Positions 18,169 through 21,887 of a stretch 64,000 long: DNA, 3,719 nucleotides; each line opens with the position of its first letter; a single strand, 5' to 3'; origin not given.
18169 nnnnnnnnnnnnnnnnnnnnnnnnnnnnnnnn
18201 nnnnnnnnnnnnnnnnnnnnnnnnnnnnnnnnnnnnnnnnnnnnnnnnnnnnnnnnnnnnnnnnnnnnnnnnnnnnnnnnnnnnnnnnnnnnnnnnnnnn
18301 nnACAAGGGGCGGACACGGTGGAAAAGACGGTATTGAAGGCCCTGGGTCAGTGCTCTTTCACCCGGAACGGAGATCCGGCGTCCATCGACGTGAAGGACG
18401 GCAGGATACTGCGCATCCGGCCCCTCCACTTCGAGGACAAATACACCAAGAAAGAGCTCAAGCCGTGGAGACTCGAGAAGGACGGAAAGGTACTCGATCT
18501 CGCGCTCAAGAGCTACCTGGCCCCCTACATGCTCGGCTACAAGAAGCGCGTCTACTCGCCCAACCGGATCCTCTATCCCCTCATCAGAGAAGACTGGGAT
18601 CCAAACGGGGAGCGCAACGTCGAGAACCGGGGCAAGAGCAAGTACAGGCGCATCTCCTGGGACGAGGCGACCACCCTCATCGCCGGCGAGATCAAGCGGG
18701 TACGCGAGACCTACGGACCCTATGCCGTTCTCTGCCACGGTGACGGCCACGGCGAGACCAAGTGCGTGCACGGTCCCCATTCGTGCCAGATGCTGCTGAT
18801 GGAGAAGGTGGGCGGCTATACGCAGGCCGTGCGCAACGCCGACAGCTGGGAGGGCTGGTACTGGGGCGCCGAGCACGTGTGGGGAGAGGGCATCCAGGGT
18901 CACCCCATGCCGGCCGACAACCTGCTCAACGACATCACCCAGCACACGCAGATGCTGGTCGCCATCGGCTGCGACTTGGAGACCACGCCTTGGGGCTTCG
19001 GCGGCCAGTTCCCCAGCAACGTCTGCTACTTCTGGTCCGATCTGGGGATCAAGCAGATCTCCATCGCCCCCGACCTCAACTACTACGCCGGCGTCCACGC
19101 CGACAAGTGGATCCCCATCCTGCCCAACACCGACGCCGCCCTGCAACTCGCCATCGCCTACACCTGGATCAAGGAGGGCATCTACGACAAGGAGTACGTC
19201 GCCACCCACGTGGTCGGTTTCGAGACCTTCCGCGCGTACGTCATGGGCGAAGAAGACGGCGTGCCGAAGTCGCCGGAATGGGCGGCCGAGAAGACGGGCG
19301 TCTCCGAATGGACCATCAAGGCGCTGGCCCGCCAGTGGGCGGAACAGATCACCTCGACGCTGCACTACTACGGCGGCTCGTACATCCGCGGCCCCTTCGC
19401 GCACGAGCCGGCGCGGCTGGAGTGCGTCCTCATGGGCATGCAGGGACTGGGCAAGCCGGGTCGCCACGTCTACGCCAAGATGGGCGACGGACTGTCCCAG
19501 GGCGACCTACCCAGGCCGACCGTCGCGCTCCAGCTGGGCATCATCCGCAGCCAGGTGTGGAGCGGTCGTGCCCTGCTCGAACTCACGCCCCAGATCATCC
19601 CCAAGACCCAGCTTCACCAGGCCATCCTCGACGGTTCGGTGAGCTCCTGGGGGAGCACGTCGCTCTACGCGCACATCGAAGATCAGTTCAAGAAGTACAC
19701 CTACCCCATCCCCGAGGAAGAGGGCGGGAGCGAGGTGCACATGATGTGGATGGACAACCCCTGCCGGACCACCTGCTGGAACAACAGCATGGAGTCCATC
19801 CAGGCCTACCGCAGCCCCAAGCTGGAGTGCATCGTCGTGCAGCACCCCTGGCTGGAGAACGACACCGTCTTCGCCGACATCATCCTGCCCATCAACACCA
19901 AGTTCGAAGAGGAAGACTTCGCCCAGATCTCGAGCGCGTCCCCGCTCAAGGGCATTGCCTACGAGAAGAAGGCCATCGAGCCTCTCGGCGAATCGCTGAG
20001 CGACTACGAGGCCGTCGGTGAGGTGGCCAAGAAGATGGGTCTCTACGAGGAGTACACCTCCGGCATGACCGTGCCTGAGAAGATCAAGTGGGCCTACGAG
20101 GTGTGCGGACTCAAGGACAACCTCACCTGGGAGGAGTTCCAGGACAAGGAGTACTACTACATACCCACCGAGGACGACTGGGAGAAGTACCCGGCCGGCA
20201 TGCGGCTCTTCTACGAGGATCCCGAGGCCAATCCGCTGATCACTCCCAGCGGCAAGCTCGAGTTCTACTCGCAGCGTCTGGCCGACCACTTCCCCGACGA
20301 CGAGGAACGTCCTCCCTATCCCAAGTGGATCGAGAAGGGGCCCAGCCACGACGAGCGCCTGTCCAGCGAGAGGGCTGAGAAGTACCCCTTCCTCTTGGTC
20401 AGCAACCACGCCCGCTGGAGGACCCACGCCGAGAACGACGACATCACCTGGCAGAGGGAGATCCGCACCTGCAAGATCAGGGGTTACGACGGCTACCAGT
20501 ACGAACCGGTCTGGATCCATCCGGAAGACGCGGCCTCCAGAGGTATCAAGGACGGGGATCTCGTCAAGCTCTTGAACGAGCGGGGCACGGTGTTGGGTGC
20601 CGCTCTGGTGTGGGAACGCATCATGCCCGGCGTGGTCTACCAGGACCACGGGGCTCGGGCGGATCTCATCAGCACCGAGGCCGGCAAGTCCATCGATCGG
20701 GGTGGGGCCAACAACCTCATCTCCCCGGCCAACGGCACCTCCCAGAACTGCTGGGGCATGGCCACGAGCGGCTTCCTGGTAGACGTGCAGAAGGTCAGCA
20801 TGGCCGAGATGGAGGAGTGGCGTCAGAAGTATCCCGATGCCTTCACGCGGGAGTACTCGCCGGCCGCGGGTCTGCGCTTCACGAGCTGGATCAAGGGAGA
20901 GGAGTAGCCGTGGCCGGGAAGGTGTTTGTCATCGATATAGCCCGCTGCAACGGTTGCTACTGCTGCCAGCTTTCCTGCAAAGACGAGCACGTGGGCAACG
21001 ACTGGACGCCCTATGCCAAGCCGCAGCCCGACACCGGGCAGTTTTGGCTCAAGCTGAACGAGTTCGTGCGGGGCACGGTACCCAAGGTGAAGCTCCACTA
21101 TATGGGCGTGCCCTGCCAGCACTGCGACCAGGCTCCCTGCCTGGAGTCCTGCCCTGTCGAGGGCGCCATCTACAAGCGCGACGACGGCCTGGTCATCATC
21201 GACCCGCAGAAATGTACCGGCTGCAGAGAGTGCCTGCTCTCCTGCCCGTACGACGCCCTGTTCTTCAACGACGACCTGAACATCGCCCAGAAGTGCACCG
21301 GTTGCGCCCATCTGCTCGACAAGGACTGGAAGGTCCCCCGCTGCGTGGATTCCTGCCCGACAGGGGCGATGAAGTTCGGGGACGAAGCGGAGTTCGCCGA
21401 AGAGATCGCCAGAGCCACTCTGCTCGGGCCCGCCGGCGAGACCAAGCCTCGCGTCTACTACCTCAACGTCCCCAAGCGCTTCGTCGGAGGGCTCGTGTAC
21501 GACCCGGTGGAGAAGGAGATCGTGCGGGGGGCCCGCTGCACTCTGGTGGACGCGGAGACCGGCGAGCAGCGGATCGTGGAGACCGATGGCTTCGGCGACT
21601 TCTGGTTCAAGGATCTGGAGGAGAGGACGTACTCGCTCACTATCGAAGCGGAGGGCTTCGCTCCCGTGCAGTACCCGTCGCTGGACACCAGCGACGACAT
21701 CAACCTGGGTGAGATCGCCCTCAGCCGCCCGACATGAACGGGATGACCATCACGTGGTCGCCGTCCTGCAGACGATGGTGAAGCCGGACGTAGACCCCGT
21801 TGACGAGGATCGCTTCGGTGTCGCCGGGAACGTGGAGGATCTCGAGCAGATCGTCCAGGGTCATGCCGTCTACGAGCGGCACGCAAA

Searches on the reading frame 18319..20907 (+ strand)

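Call 5: search_protein_families(library=pfam, proteins=[window:18319-20907:+], max_evalue=0.001)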
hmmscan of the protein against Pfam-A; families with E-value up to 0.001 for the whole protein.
window:18319-20907:+ (862 aa): 3 families
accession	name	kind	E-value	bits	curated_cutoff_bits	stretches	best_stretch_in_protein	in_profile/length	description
PF00384.28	Molybdopterin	-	2.2e-20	73.4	24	1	83-572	1-353/353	Molybdopterin oxidoreductase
PF01568.27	Molydop_binding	-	5.4e-17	62.3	26.8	1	723-803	25-95/110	Molydopterin dinucleotide binding domain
PF21423.2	AhtL-like_1st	-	4e-06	26.7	27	1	25-75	7-53/55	Pyrogallol hydroxytransferase large subunit-like, domain 1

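Call 64: search_protein_families(library=ncbifam, proteins=[window:18319-20907:+], max_evalue=1e-10)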
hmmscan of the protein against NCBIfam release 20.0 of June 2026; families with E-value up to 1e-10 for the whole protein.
window:18319-20907:+ (862 aa): 15 families
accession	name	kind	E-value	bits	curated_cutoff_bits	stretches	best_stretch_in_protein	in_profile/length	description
TIGR00509.1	bisC_fam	subfamily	1.2e-101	341.3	1017.55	2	494-827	434-755/772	molybdopterin guanine dinucleotide-containing S/N-oxide reductase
TIGR02166.1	dmsA_ynfE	subfamily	5.2e-90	302.6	777.7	2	501-825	485-793/794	DMSO/selenate family reductase complex A subunit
NF011682.0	PRK15102.1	equivalog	2.1e-85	287.5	909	3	494-826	492-810/829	trimethylamine-N-oxide reductase TorA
TIGR02164.1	torA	equivalog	4.4e-84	283.1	1465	3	494-826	488-806/824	trimethylamine-N-oxide reductase TorA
NF011566.1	PRK14990.1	exception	1.7e-57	195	1600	2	500-826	504-814/814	dimethylsulfoxide reductase subunit A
NF041884.1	selenate_YnfF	exception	5.7e-53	179.9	1650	2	501-825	485-797/798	selenate/tellurate reductase subunit YnfF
NF041885.1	selenate_YnfE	exception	2.2e-52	177.9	1675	2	500-826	491-805/805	selenate/tellurate reductase subunit YnfE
TIGR03479.1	DMSO_red_II_alp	subfamily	3e-41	141.4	984.75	1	74-295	111-304/913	molybdopterin-dependent oxidoreductase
TIGR01591.1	Fdh-alpha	equivalog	1.2e-38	132.7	666.25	1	491-664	402-558/672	formate dehydrogenase subunit alpha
NF012032.0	PRK15488.1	equivalog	1.2e-38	132.7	694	2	240-350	224-327/759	thiosulfate reductase PhsA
NF041714.1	arsenate_red_ArrA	equivalog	9.9e-21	73.6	1600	0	679-803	700-825/848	arsenate respiratory reductase molybdopterin-containing subunit ArrA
NF042978.1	EthbenzDh_ebdA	equivalog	1.4e-16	59.5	2000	0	78-296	137-327/977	ethylbenzene dehydrogenase subunit alpha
NF041783.2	mnquin_red_QrcB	equivalog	2e-13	49.4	440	0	259-340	253-323/695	menaquinone reductase molybdopterin-binding-like subunit QrcB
TIGR01580.1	narG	equivalog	1.1e-11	43.1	1084.15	0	730-799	1117-1186/1235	nitrate reductase subunit alpha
NF047855.1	AssmNtatRedNasC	equivalog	1.2e-11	43.6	1100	0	260-347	225-306/708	assimilatory nitrate reductase catalytic subunit NasC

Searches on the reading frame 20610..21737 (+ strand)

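Call 59: search_protein_families(library=pfam, proteins=[window:20610-21737:+], max_evalue=0.001)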
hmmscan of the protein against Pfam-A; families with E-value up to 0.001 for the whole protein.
window:20610-21737:+ (375 aa): 9 families
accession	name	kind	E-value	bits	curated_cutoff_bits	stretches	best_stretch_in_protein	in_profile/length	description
PF13247.11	Fer4_11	-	2.2e-27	95.6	26.2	1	161-258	2-99/100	4Fe-4S dicluster domain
PF12838.12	Fer4_7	-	9e-12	45.7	27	1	169-216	2-52/52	4Fe-4S dicluster domain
PF13620.12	CarboxypepD_reg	-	1.3e-10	41.9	32.3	1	293-360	3-69/82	Carboxypeptidase regulatory-like domain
PF13187.11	Fer4_9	-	5.8e-09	36.3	27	1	169-216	2-51/52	4Fe-4S dicluster domain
PF12837.12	Fer4_6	-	7.4e-09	35.6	25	1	195-217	2-24/24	4Fe-4S binding domain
PF13237.11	Fer4_10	-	1.8e-07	31.4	25.5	1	195-250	2-53/53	4Fe-4S dicluster domain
PF00037.32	Fer4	-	4.9e-07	29.8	21.1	1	195-217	1-23/24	4Fe-4S binding domain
PF12797.12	Fer4_2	-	6.1e-07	29.4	24.5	1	195-214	3-22/22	4Fe-4S binding domain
PF12798.12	Fer4_3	-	0.00014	22.9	27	0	202-216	1-15/15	4Fe-4S binding domain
